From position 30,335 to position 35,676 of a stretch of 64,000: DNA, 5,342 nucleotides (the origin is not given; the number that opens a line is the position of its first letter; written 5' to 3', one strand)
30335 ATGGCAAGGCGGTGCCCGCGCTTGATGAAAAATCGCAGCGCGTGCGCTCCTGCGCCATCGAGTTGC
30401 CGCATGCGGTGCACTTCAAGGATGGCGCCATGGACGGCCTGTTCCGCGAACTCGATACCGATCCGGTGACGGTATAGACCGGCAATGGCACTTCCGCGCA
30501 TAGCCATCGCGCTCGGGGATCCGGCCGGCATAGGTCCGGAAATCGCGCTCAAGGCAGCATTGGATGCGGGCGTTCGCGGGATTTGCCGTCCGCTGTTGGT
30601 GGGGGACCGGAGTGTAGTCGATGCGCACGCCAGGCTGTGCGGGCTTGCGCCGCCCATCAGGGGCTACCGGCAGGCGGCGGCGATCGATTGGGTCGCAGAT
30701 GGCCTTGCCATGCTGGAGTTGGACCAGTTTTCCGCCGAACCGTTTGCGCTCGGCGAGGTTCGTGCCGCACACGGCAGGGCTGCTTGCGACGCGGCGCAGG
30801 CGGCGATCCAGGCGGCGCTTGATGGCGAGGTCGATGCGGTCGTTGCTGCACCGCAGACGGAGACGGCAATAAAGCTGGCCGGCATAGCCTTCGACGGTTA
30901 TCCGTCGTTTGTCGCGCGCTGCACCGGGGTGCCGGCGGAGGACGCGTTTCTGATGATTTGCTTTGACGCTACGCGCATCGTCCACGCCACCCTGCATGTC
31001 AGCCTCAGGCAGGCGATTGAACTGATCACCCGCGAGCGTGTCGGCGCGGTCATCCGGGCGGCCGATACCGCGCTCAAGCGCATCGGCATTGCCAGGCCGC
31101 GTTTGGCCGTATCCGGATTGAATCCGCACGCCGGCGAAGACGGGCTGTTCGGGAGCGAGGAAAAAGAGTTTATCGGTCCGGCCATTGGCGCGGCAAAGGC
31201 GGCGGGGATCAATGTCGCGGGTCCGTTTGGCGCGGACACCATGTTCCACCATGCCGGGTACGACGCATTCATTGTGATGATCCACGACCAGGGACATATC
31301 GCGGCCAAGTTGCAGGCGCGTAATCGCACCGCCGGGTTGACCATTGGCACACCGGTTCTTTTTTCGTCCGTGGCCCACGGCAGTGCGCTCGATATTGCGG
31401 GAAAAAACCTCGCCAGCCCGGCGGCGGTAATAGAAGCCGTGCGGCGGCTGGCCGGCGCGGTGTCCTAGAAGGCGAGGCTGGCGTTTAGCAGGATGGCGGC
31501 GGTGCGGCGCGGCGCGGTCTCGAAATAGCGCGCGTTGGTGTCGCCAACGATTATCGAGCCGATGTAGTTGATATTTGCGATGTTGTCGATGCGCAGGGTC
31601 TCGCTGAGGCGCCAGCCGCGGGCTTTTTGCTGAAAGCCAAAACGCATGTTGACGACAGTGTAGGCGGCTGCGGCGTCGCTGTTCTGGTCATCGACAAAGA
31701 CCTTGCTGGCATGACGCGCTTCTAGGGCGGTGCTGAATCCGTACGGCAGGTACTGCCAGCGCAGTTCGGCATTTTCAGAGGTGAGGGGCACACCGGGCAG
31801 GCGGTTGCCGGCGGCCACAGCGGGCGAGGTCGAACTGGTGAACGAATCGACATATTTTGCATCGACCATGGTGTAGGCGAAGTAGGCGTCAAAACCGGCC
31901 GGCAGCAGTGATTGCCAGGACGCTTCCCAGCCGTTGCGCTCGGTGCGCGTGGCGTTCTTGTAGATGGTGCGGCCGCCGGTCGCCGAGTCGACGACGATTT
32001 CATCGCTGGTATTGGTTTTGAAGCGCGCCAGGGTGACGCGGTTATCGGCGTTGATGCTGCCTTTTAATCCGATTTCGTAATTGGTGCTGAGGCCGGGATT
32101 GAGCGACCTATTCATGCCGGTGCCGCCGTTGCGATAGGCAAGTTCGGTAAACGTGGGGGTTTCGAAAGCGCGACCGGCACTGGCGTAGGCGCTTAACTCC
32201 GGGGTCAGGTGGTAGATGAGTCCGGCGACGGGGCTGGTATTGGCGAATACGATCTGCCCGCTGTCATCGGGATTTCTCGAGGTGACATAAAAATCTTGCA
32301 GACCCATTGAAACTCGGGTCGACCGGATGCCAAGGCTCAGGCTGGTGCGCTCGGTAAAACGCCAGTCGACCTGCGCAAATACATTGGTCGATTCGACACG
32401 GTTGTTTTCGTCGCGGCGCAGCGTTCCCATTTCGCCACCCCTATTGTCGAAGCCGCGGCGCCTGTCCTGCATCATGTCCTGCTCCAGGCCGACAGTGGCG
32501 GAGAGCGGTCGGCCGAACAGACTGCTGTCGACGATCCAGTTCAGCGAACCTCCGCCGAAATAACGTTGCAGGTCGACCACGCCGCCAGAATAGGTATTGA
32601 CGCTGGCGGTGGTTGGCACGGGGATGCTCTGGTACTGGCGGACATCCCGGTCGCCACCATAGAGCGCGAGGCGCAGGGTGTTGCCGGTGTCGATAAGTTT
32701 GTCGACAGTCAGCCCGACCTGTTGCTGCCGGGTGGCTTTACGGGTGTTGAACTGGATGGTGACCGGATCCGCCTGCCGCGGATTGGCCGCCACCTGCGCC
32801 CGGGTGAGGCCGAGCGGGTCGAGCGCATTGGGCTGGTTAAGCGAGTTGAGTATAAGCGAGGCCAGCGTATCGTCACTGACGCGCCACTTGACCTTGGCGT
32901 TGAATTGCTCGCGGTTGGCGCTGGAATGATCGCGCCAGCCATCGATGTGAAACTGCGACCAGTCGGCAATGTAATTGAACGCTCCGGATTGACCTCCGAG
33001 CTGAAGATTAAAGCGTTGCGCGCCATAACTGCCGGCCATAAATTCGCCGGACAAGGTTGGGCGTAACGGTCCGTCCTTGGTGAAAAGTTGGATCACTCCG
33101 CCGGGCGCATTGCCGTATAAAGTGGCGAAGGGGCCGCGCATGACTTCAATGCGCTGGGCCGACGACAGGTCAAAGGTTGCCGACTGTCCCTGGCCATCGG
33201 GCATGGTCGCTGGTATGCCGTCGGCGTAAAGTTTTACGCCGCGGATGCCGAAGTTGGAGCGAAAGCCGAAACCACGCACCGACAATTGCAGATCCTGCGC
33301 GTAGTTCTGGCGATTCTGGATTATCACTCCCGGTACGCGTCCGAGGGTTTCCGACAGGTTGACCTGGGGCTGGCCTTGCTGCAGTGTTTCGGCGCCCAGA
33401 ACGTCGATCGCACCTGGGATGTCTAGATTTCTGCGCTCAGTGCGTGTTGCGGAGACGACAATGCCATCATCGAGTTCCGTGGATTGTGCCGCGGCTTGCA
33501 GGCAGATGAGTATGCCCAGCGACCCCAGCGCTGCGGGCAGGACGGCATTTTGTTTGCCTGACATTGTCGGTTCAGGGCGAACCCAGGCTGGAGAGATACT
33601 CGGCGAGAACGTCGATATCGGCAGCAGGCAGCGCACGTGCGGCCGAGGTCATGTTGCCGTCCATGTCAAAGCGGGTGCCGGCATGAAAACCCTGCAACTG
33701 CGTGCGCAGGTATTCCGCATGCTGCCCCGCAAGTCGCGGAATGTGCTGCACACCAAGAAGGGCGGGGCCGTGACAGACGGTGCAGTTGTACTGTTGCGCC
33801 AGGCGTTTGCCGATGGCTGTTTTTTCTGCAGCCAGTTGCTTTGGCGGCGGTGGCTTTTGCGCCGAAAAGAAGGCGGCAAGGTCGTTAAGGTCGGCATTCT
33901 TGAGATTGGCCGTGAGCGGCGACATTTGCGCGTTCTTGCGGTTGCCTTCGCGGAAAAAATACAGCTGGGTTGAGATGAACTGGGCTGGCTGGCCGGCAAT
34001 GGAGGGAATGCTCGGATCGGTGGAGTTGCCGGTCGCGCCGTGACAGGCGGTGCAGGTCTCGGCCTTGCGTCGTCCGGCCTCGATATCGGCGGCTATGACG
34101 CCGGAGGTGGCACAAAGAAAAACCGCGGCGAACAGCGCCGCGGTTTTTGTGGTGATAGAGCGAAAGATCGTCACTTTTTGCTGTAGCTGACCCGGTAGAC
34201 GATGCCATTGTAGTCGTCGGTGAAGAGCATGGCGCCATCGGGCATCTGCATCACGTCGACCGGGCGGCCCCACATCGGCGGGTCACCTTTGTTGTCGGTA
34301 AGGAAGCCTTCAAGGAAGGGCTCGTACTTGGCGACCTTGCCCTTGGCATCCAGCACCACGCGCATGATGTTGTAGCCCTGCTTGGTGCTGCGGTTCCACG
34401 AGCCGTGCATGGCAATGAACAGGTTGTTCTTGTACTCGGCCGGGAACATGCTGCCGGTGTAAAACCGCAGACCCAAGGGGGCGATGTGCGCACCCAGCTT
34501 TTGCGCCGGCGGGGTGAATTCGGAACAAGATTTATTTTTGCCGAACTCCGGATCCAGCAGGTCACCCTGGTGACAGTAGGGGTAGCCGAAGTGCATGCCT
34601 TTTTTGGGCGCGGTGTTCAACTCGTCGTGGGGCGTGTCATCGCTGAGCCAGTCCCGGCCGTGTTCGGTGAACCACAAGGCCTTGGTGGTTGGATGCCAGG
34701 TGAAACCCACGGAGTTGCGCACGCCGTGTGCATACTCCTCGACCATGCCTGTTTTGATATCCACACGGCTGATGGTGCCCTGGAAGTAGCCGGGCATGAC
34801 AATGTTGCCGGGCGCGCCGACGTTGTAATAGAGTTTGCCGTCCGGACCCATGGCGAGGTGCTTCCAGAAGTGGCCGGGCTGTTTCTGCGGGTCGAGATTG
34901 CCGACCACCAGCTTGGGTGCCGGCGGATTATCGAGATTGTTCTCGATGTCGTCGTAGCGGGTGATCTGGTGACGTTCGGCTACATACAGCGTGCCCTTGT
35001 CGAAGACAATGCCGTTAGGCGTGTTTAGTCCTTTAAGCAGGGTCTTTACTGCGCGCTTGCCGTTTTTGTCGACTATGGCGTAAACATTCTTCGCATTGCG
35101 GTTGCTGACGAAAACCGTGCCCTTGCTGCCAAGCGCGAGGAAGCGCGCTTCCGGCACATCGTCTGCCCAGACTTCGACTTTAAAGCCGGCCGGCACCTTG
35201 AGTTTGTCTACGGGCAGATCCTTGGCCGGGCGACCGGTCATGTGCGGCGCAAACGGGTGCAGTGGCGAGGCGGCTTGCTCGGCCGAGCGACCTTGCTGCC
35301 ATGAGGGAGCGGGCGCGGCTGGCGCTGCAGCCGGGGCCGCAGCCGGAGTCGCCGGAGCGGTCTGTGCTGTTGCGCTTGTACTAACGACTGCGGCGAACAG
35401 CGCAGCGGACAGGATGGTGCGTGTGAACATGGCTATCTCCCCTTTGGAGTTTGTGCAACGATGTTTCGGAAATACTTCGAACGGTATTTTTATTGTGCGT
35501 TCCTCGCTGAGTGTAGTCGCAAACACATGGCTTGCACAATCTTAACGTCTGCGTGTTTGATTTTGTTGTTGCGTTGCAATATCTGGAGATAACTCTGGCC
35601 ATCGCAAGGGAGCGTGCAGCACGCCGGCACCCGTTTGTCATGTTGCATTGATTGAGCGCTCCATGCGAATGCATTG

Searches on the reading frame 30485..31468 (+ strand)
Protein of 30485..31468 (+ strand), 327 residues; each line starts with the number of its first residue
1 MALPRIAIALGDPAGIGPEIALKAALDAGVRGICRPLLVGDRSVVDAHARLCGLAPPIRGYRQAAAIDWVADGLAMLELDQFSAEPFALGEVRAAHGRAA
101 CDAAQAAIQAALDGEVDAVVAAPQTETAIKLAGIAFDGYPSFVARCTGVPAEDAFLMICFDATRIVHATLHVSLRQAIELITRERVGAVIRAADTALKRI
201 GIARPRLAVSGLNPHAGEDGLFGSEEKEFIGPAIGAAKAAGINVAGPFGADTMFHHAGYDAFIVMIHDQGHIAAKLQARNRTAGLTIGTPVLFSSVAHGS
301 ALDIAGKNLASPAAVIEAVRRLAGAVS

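Call 17: search_protein_families(library=pfam, proteins=[window:30485-31468:+], max_evalue=0.00001)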
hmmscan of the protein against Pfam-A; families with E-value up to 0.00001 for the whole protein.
window:30485-31468:+ (327 aa): 1 family
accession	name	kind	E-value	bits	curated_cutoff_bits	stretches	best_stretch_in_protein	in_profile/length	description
PF04166.17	PdxA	-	9.2e-78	262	27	1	33-320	2-284/286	Pyridoxal phosphate biosynthetic protein PdxA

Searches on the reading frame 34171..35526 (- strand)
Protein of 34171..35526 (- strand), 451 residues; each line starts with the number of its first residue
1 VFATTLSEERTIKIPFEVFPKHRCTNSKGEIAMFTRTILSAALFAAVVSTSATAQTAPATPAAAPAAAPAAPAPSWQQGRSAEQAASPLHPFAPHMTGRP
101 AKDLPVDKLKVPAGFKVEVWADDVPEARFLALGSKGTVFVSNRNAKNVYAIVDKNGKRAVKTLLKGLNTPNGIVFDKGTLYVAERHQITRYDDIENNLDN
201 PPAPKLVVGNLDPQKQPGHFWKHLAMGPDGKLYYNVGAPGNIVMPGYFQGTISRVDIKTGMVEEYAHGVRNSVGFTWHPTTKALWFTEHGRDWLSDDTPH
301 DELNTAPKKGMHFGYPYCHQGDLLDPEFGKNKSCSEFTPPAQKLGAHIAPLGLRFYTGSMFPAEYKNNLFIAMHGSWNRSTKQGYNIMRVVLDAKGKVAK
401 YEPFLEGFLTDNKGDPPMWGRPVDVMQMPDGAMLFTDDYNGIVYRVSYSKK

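Call 50: search_protein_families(library=pfam, proteins=[window:34171-35526:-], max_evalue=0.000001)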
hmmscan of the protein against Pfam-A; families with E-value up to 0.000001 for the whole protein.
window:34171-35526:- (451 aa): 2 families
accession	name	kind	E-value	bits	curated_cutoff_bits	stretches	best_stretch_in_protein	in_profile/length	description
PF07995.17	GSDH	-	9.6e-18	65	25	1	249-443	147-330/332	Glucose / Sorbosone dehydrogenase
PF23500.1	DUF7133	-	4.9e-09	36.4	27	1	148-443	61-352/385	Domain of unknown function (DUF7133)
